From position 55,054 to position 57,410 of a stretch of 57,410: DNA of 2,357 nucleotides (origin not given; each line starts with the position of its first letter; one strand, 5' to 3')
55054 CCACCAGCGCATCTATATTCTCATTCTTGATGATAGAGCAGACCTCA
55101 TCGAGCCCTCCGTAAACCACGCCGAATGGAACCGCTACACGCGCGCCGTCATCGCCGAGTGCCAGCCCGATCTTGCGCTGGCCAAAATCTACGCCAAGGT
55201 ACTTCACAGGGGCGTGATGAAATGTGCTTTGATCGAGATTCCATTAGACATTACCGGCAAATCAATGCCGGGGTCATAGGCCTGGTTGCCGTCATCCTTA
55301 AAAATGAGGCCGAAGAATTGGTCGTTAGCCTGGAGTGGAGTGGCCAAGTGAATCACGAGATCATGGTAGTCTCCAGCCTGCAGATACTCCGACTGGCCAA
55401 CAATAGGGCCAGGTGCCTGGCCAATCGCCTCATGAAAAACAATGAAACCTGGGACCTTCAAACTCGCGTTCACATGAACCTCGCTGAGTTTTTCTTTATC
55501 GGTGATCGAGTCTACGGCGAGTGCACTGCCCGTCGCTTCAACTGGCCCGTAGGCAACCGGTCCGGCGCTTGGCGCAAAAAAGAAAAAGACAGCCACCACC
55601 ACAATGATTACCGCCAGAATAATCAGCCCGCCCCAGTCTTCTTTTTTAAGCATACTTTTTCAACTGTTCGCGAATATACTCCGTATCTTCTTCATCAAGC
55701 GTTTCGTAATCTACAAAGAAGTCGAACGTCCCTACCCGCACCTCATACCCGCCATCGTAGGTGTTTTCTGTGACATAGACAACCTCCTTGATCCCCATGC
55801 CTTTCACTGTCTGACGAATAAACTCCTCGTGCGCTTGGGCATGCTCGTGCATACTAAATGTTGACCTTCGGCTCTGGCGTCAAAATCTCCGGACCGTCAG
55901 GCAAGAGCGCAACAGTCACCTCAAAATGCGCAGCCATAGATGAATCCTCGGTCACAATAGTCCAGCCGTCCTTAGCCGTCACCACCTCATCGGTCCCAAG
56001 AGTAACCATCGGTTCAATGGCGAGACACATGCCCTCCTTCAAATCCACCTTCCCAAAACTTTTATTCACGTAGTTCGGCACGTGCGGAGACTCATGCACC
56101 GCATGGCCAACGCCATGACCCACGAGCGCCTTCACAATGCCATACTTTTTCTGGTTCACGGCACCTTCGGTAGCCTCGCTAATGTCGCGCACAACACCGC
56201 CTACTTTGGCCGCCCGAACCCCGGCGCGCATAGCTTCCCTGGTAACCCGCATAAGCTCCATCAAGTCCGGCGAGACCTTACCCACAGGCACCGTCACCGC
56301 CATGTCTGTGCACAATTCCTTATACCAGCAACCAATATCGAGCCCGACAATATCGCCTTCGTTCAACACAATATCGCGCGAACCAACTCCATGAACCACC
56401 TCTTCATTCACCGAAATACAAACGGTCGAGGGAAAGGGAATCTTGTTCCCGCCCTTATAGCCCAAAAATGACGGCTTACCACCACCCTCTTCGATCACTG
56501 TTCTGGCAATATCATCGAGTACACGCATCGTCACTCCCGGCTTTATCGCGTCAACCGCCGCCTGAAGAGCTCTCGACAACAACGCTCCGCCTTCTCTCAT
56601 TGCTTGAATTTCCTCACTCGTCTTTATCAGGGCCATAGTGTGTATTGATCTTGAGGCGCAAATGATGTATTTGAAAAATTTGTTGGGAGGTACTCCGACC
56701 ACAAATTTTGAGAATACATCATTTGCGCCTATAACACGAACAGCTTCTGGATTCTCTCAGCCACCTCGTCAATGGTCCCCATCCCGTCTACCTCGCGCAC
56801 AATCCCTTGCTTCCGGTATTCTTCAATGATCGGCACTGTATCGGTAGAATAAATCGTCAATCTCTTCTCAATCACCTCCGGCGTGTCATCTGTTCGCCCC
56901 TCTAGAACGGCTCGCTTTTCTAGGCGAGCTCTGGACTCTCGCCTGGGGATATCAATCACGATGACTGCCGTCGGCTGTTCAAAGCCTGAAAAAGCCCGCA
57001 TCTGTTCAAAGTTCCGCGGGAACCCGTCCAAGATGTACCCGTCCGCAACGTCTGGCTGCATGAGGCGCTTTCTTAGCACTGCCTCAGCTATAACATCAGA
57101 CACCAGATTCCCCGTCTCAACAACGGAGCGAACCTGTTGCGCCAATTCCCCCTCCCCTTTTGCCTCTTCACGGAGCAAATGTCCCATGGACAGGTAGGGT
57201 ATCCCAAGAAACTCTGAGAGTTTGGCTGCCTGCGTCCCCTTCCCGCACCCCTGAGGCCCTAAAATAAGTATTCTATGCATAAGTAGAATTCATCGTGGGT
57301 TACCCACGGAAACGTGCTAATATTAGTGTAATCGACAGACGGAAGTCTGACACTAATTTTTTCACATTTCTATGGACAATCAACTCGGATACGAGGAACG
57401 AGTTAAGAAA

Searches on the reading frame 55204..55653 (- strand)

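Call 46: search_protein_families(library=pfam, proteins=[window:55204-55653:-], max_evalue=0.001)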
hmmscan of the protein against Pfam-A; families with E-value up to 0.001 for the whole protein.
window:55204-55653:- (149 aa): 1 family
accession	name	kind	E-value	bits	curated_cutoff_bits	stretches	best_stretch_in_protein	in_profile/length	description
PF23951.1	DUF7282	-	2.3e-12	47.5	27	1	62-139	19-103/112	Domain of unknown function (DUF7282)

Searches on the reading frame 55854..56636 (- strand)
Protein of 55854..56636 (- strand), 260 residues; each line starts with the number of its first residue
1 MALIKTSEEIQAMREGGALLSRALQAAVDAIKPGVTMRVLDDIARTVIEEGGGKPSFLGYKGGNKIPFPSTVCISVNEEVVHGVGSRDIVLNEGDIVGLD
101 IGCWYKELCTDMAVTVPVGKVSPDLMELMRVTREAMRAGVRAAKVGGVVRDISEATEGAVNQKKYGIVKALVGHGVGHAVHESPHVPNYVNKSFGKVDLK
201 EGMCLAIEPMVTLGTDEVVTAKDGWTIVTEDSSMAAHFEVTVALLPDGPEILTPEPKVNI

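Call 46: search_protein_families(library=pfam, proteins=[window:55854-56636:-], max_evalue=0.001)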
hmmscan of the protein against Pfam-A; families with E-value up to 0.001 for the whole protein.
window:55854-56636:- (260 aa): 1 family
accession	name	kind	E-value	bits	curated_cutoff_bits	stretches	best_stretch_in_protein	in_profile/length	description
PF00557.29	Peptidase_M24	-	1.3e-42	146.4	23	1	12-240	2-202/208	Metallopeptidase family M24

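Call 47: find_homologous_proteins(query=window:55857-56636:-, max_evalue=1e-40)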
Query window:55857-56636:- (260 aa): 7782 proteins with E <= 1e-40 among 8000 candidates; the best 120 are listed.
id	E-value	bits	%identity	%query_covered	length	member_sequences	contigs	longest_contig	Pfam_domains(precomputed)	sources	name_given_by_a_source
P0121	2.6e-158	543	94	100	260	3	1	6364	PF00557.30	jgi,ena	-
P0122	5.5e-144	496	85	100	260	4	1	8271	PF00557.30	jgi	jgi:methionyl aminopeptidase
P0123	5.1e-143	493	85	100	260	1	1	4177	PF00557.30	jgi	jgi:methionyl aminopeptidase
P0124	4.0e-141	487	84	100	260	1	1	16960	PF00557.30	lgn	-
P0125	1.1e-138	479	87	95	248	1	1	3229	PF00557.30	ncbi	-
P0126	2.6e-137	475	81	100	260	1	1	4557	PF00557.30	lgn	-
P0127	3.6e-137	474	81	100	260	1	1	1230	PF00557.30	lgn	-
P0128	1.2e-135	469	83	95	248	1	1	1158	PF00557.30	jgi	jgi:methionyl aminopeptidase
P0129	1.1e-130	453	78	100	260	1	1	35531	PF00557.30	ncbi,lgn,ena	-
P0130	2.1e-130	452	79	100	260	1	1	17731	PF00557.30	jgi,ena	-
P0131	1.2e-128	446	77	100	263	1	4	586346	PF00557.30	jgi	jgi:methionyl aminopeptidase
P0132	2.3e-127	442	77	100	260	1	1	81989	PF00557.30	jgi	jgi:methionyl aminopeptidase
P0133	1.1e-124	433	74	100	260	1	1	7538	PF00557.30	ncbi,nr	ncbi:MAG: type I methionyl aminopeptidase [Candidatus Uhrbacteria bacterium]|nr:type I methionyl ami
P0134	2.3e-124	432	75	100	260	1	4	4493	PF00557.30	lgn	-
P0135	2.9e-123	428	74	100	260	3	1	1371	PF00557.30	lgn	-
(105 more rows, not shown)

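Call 48: find_encoding_contigs(protein=P0121, flank=10000, max_places=4)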
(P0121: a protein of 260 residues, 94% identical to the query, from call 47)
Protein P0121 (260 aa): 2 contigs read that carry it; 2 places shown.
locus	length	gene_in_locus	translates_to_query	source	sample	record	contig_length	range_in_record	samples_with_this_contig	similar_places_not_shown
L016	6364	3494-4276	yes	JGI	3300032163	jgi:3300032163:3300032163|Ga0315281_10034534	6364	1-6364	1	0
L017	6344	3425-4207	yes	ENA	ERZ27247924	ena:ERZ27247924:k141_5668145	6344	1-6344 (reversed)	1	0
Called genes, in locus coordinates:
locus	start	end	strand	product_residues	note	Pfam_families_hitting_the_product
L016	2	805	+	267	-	PF00344:SecY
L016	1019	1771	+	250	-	-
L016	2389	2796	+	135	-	PF00078:RVT_1 (weak)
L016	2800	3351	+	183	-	PF00406:ADK, PF13238:AAA_18, PF13671:AAA_33 (faint), PF13207:AAA_17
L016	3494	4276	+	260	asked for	PF00557:Peptidase_M24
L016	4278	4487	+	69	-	-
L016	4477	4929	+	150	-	PF23951:DUF7282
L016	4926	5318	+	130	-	PF03652:RuvX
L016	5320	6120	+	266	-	PF11967:RecO_N, PF02565:RecO_C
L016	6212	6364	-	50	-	?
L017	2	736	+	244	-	?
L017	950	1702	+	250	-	-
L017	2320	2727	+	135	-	PF00078:RVT_1 (weak)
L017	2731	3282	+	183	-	PF00406:ADK, PF13238:AAA_18, PF13671:AAA_33 (faint), PF13207:AAA_17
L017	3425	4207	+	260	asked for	PF00557:Peptidase_M24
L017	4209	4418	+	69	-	-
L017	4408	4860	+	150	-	PF23951:DUF7282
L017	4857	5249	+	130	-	PF03652:RuvX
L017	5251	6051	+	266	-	PF11967:RecO_N, PF02565:RecO_C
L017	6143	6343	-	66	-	?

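Call 49: find_encoding_contigs(protein=P0124, flank=10000, max_places=3)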
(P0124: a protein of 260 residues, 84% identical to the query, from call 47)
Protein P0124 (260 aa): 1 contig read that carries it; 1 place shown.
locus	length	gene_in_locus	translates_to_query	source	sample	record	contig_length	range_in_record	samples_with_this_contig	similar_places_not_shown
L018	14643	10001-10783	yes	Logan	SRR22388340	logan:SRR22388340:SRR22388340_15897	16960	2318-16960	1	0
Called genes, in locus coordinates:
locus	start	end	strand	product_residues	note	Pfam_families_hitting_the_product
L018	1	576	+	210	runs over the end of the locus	PF00573:Ribosomal_L4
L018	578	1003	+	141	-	PF00276:Ribosomal_L23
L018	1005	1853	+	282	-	PF00181:Ribosomal_L2_N, PF03947:Ribosomal_L2_C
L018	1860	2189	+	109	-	PF00203:Ribosomal_S19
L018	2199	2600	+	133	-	PF00237:Ribosomal_L22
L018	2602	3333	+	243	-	PF07650:KH_2, PF00189:Ribosomal_S3_C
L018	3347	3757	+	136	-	PF00252:Ribosomal_L16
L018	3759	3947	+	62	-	PF00831:Ribosomal_L29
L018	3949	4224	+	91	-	PF00366:Ribosomal_S17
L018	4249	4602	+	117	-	PF00238:Ribosomal_L14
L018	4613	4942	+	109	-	PF00467:KOW, PF17136:ribosomal_L24 (weak)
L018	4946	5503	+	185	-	PF00281:Ribosomal_L5, PF00673:Ribosomal_L5_C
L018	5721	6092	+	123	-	PF00410:Ribosomal_S8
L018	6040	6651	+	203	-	PF00347:Ribosomal_L6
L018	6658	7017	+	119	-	PF00861:Ribosomal_L18p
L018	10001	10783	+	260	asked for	PF00557:Peptidase_M24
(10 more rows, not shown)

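Call 50: find_encoding_contigs(protein=P0122, flank=10000, max_places=3)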
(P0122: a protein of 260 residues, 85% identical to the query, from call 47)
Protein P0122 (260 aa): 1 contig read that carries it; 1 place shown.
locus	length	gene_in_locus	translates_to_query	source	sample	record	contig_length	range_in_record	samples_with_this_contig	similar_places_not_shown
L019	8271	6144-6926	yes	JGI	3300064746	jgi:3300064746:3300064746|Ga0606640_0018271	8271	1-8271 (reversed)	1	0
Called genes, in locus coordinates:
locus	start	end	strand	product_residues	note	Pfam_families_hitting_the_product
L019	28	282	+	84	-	PF00366:Ribosomal_S17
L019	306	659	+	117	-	PF00238:Ribosomal_L14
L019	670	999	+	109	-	PF00467:KOW, PF17136:ribosomal_L24 (weak)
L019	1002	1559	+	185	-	PF00281:Ribosomal_L5, PF00673:Ribosomal_L5_C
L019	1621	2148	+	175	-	PF00410:Ribosomal_S8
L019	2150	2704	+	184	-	PF00347:Ribosomal_L6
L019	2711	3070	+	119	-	PF00861:Ribosomal_L18p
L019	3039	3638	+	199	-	PF00333:Ribosomal_S5, PF03719:Ribosomal_S5_C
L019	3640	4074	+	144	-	PF00828:Ribosomal_L27A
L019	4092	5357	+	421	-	PF00344:SecY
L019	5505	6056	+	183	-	PF00406:ADK, PF13238:AAA_18 (weak), PF13207:AAA_17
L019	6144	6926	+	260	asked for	PF00557:Peptidase_M24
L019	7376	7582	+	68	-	-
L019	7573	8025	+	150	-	PF23951:DUF7282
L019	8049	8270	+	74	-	?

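Call 96: search_protein_families(library=pfam, proteins=[L016:1019-1771:+, L016:1653-1889:+, L016:1900-2094:+, L016:2156-2344:+, L016:2389-2796:+], max_evalue=0.01)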
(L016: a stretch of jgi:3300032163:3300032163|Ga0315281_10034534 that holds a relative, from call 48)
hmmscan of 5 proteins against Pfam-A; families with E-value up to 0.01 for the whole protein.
L016:1019-1771:+ (250 aa): 0 families

L016:1653-1889:+ (78 aa): 0 families

L016:1900-2094:+ (64 aa): 0 families

L016:2156-2344:+ (62 aa): 0 families

L016:2389-2796:+ (135 aa): 1 family
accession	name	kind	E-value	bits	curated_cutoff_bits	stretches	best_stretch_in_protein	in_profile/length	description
PF00078.32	RVT_1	-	2.8e-07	30.9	29.6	1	6-83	128-203/205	Reverse transcriptase (RNA-dependent DNA polymerase)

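Call 103: find_encoding_contigs(protein=P0125, flank=10000, max_places=3)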
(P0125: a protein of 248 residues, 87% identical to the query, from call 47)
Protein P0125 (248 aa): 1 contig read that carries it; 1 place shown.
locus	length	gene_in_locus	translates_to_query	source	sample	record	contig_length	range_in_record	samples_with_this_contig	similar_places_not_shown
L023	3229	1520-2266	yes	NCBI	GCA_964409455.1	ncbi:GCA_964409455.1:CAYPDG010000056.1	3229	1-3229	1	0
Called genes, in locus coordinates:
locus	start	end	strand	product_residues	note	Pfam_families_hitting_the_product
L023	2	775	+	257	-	?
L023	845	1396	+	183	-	PF00406:ADK, PF13238:AAA_18 (weak), PF13207:AAA_17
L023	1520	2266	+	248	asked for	PF00557:Peptidase_M24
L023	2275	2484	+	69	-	-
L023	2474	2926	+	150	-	PF23951:DUF7282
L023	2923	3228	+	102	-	?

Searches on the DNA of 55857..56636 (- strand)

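Call 97: search_rna_families(source=L016, start=780, end=3520, threshold=evalue, max_evalue=0.1)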
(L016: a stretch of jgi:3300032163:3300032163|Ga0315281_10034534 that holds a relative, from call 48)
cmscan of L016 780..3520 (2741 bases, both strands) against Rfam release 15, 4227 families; matches with E-value up to 0.1: 0.
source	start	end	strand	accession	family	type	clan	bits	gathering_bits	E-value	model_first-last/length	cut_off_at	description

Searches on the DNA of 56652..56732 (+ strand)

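Call 99: search_dna_similar(query=window:56652-56732:+, collection=ecoli_genomes, mode=distant, max_evalue=0.01)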
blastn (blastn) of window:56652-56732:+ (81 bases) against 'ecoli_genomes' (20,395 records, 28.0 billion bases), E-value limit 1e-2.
No match.

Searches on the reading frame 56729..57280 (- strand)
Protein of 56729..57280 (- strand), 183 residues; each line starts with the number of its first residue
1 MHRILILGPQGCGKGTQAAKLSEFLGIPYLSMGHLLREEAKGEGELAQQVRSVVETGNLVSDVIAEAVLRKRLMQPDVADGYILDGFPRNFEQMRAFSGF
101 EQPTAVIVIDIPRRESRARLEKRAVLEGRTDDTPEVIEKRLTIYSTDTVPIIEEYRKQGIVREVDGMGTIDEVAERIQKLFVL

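Call 46: search_protein_families(library=pfam, proteins=[window:56729-57280:-], max_evalue=0.001)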
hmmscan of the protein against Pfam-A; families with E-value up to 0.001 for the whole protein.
window:56729-57280:- (183 aa): 4 families
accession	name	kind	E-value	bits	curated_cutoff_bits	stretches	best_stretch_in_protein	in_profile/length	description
PF00406.28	ADK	-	3.7e-34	118.5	26.8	1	6-159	1-150/151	Adenylate kinase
PF13207.12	AAA_17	-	2.4e-25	89.9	27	1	7-138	1-136/136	AAA domain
PF13238.12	AAA_18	-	9.7e-08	33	29.4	1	4-124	1-112/128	AAA domain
PF13671.12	AAA_33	-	6.7e-05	23.6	27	1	4-134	2-129/143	AAA domain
